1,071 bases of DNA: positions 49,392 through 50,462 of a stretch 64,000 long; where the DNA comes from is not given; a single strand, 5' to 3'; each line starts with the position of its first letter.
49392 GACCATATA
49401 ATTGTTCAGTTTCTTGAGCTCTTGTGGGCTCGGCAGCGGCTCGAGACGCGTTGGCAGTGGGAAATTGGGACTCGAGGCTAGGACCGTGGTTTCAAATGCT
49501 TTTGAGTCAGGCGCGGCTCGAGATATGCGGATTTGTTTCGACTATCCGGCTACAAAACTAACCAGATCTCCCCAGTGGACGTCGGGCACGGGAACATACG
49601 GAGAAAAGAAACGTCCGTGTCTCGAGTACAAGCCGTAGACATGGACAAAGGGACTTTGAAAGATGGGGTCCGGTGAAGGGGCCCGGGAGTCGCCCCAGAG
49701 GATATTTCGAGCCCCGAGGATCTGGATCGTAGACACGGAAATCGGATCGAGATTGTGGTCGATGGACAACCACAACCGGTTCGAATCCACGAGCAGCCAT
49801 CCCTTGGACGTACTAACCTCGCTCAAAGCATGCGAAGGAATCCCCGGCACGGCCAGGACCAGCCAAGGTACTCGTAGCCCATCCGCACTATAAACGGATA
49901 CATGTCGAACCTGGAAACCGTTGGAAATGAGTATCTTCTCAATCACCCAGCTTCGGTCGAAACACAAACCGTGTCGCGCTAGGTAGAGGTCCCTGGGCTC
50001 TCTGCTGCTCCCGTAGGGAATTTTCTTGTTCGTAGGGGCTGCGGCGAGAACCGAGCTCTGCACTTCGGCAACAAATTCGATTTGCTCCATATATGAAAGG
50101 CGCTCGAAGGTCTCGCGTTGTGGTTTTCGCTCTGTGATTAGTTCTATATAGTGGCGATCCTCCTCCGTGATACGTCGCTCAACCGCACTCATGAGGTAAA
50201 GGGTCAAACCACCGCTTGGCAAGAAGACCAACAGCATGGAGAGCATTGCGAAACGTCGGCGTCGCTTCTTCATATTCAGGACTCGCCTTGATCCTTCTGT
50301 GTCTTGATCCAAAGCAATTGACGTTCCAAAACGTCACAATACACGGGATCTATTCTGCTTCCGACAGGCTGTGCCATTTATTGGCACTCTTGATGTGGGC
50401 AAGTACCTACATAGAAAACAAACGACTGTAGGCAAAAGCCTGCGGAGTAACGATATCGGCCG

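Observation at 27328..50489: Candidate self-contained sigma-54 regulon: one EBP and eight -24/-12 promoter matches in front of the matrix/EPS transcription units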

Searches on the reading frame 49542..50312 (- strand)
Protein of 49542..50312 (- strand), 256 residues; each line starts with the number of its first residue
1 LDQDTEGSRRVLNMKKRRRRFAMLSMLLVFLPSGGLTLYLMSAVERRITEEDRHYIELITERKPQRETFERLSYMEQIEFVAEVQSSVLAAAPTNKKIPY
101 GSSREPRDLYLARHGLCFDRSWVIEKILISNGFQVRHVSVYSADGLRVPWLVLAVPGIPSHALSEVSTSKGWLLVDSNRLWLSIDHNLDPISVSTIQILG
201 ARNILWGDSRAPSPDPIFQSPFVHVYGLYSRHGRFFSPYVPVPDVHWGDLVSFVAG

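Call 6: search_protein_families(library=pfam, proteins=[window:49542-50312:-])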
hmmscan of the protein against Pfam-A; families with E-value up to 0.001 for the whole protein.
window:49542-50312:- (256 aa): 0 families

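Call 8: search_protein_families(library=ncbifam, proteins=[window:49542-50312:-], max_evalue=0.00001)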
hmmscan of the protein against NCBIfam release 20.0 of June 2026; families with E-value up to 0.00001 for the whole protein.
window:49542-50312:- (256 aa): 0 families

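Call 68: find_homologous_proteins(query=window:49542-50273:-, max_evalue=1e-10)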
Query window:49542-50273:- (243 aa): 185 proteins with E <= 1e-10 among 646 candidates; the best 120 are listed.
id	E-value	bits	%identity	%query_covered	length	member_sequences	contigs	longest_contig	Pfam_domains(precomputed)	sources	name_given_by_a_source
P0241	4.3e-160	549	100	100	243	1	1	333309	-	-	-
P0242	8.0e-77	276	56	90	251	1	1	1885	-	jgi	jgi:hypothetical protein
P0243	1.0e-76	276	58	89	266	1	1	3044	-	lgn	-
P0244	5.1e-73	264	56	90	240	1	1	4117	-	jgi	jgi:hypothetical protein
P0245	6.4e-70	253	55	85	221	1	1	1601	-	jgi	jgi:hypothetical protein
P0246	2.0e-68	249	52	89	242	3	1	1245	PF01841.26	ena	-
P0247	8.0e-60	220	47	86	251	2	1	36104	PF01841.26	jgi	jgi:hypothetical protein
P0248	2.8e-55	205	46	86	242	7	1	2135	PF01841.26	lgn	-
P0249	5.4e-55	205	43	98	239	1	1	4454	-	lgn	-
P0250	7.8e-54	201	44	96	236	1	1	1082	PF01841.26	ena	-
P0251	6.3e-53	198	42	98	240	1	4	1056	PF01841.26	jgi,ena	-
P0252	1.4e-52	197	45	87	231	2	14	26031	PF01841.26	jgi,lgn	jgi:hypothetical protein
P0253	2.0e-52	196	42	99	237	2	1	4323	PF01841.26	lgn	-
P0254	2.7e-52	196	42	93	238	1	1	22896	-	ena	-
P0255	2.9e-52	196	45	86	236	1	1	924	PF01841.26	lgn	-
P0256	3.0e-52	196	42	99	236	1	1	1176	PF01841.26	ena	-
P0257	5.5e-52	195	43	98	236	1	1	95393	PF01841.26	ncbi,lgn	ncbi:MAG: hypothetical protein Kow0037_20670 [Calditrichia bacterium]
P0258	6.8e-52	194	42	99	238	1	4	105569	PF01841.26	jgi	jgi:hypothetical protein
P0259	7.2e-52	194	47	89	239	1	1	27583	PF01841.26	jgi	jgi:hypothetical protein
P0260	1.0e-51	194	42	97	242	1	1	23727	PF01841.26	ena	-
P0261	1.2e-51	194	42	97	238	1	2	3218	PF01841.26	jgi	-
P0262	1.7e-51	193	44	93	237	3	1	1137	PF01841.26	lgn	-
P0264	2.1e-51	193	42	98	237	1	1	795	PF01841.26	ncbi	-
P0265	2.8e-51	192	44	90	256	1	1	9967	PF01841.26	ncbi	-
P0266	1.0e-50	190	41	97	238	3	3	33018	PF01841.26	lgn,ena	-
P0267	1.8e-50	190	45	91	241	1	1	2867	PF01841.26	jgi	jgi:hypothetical protein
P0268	1.8e-50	190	41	98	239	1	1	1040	PF01841.26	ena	-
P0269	2.4e-50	189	43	92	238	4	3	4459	PF01841.26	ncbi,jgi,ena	-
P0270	2.4e-50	189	43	95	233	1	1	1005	PF01841.26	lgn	-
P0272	3.1e-50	189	45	86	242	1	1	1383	PF01841.26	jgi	jgi:hypothetical protein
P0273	3.9e-50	189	41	99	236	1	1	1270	PF01841.26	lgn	-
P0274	4.2e-50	189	43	98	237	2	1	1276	PF01841.26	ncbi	-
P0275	4.9e-50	188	44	87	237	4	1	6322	PF01841.26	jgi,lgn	jgi:hypothetical protein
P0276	7.7e-50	188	39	96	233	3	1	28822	PF01841.26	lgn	-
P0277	1.4e-49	187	43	88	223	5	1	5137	PF01841.26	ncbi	-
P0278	2.7e-49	186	41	98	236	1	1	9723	PF01841.26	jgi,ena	-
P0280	3.8e-49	185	44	95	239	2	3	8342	PF01841.26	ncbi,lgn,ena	-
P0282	7.5e-49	184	43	89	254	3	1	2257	PF01841.26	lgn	-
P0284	8.6e-49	184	40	97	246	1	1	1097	PF01841.26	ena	-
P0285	1.0e-48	184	44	85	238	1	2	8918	PF01841.26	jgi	-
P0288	1.4e-48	184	42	96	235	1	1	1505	PF01841.26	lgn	-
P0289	1.4e-48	184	42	93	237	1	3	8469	PF01841.26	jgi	jgi:transglutaminase-like putative cysteine protease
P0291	2.8e-48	183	46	82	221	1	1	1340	PF01841.26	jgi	jgi:hypothetical protein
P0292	3.2e-48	182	42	97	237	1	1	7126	PF01841.26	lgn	-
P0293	3.3e-48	182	41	99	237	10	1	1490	PF01841.26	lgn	-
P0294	3.9e-48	182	44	91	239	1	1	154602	PF01841.26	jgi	jgi:hypothetical protein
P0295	5.4e-48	182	40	99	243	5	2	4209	PF01841.26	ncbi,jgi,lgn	ncbi:MAG: transglutaminase domain-containing protein [Desulfobacterales bacterium]|jgi:hypothetical 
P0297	7.6e-48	181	41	98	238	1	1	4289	PF01841.26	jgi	jgi:hypothetical protein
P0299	1.2e-47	181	43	92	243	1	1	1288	PF01841.26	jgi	jgi:hypothetical protein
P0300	1.4e-47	180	41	98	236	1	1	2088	PF01841.26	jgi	jgi:hypothetical protein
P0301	1.8e-47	180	43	84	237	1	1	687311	PF01841.26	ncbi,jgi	jgi:hypothetical protein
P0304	4.8e-47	179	45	86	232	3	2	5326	PF01841.26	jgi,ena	-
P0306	4.8e-47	178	46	88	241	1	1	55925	PF01841.26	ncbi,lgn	-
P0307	5.3e-47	178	43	93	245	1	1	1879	PF01841.26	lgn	-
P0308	6.8e-47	178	42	98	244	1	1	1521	PF01841.26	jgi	jgi:hypothetical protein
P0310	7.5e-47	178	44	95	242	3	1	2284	PF01841.26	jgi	jgi:hypothetical protein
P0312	1.7e-46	177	39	97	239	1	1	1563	PF01841.26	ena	-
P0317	5.0e-46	175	42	84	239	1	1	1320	PF01841.26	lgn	-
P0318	5.1e-46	175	44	86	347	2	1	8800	PF13193.13,PF01841.26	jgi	jgi:hypothetical protein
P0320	6.0e-46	175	46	84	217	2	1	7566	PF01841.26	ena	-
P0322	7.3e-46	175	46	87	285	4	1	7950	PF01841.26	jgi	jgi:hypothetical protein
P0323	3.9e-45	172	46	74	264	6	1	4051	PF01841.26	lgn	-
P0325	9.9e-45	171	41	98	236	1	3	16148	PF01841.26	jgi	jgi:hypothetical protein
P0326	1.4e-44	170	42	98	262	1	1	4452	PF01841.26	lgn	-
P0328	2.0e-44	170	44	77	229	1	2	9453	PF01841.26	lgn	-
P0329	2.6e-44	170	39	92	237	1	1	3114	PF01841.26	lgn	-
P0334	4.1e-44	169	46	72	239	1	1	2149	PF01841.26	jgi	jgi:hypothetical protein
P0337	8.5e-44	168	46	74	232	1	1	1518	PF01841.26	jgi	jgi:hypothetical protein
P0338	8.9e-44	168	43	84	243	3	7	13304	PF01841.26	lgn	-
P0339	9.5e-44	168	45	79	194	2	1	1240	PF01841.26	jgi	-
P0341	1.1e-43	167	45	89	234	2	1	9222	PF01841.26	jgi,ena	-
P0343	1.6e-43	167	41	98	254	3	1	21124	PF01841.26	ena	-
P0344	2.5e-43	166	41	86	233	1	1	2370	PF01841.26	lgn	-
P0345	2.6e-43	166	40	98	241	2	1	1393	PF01841.26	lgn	-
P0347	5.1e-43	165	39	88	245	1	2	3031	PF01841.26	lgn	-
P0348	7.1e-43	165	43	87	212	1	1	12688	PF01841.26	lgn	-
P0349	7.6e-43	165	41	96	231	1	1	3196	PF01841.26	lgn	-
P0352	9.4e-43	164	40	93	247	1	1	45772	PF01841.26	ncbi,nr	ncbi:MAG: transglutaminase domain-containing protein [Sulfurimonas sp.]|nr:transglutaminase domain-c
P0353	1.4e-42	164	43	86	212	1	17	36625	PF01841.26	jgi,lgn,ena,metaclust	metaclust:\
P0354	1.5e-42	164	41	84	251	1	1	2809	PF01841.26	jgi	jgi:hypothetical protein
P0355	1.6e-42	164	43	90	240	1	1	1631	PF01841.26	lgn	-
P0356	2.1e-42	163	43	93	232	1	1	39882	PF01841.26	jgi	jgi:hypothetical protein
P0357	2.9e-42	163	40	92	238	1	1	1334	PF01841.26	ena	-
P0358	4.9e-42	162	41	98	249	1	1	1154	PF01841.26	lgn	-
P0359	5.0e-42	162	44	86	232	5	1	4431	PF01841.26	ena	-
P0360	5.4e-42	162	41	86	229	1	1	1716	PF01841.26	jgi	-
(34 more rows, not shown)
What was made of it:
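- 49542..50273 (-): P7 unit: membrane-anchored transglutaminase-like protein. Homologues carry PF01841 (call 68).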

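Call 69: find_encoding_contigs(protein=P0244, flank=4000, max_places=1)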
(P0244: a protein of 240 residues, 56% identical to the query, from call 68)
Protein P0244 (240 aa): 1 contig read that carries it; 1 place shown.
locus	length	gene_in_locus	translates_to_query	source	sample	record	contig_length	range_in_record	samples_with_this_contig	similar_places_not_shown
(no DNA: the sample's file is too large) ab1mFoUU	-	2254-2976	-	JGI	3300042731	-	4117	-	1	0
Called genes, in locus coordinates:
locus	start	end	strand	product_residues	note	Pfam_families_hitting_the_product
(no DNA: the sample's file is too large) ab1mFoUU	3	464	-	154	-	?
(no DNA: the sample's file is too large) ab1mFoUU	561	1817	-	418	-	-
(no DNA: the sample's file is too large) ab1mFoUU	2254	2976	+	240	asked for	-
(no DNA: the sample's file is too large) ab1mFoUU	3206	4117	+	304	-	?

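Call 70: find_encoding_contigs(protein=P0243, flank=4000, max_places=1)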
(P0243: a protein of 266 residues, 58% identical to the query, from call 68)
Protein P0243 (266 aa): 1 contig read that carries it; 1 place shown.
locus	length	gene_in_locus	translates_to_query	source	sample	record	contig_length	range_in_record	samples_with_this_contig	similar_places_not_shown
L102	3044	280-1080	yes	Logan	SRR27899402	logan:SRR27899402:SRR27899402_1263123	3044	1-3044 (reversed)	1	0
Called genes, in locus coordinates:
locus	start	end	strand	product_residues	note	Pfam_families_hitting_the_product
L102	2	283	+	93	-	?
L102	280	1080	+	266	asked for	-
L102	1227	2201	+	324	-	PF13489:Methyltransf_23, PF13847:Methyltransf_31 (weak), PF08241:Methyltransf_11, PF08242:Methyltransf_12 (weak), PF13649:Methyltransf_25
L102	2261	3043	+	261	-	?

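Call 71: find_encoding_contigs(protein=P0247, flank=6000, max_places=1)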
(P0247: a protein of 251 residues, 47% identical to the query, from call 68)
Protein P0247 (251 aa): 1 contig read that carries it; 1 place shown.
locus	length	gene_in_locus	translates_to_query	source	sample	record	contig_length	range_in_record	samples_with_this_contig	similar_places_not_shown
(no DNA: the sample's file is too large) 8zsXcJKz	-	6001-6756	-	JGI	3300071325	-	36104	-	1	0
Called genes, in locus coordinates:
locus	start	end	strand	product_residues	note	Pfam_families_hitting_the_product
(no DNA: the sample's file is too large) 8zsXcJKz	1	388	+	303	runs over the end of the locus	PF11004:Kdo_hydroxy (faint)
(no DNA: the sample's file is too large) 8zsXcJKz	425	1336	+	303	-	PF01501:Glyco_transf_8 (weak)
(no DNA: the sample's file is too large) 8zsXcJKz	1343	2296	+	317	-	PF00535:Glycos_transf_2, PF10111:Glyco_tranf_2_2 (weak), PF13641:Glyco_tranf_2_3, PF13632:Glyco_trans_2_3 (faint)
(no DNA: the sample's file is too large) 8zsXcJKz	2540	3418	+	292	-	PF00535:Glycos_transf_2, PF10111:Glyco_tranf_2_2 (faint), PF13641:Glyco_tranf_2_3, PF13632:Glyco_trans_2_3 (weak)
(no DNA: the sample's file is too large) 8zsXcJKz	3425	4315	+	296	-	PF13460:NAD_binding_10 (faint), PF01370:Epimerase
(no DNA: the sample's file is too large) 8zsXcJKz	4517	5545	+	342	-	PF01380:SIS, PF00571:CBS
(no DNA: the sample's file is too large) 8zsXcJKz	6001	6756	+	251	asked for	PF01841:Transglut_core (weak)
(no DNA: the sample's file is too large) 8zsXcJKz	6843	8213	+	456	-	PF03023:MurJ, PF01554:MatE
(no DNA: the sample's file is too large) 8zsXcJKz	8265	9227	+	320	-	PF13489:Methyltransf_23, PF13847:Methyltransf_31 (faint), PF08241:Methyltransf_11, PF08242:Methyltransf_12, PF13649:Methyltransf_25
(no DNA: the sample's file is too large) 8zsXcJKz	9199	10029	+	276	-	PF13489:Methyltransf_23, PF02353:CMAS (weak), PF13847:Methyltransf_31, PF08241:Methyltransf_11, PF08242:Methyltransf_12, PF13649:Methyltransf_25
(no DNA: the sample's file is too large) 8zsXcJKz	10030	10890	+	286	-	PF13489:Methyltransf_23, PF06325:PrmA (weak), PF13847:Methyltransf_31, PF08241:Methyltransf_11, PF08242:Methyltransf_12, PF13649:Methyltransf_25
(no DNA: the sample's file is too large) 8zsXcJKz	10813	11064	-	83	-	?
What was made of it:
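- On Sigma-54 (-24/-12) promoter class: Not testable for P7 and P8 (calls 69-71).
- Tried and rejected: The closest homologues are on short contigs or have no stored DNA (calls 69-71).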
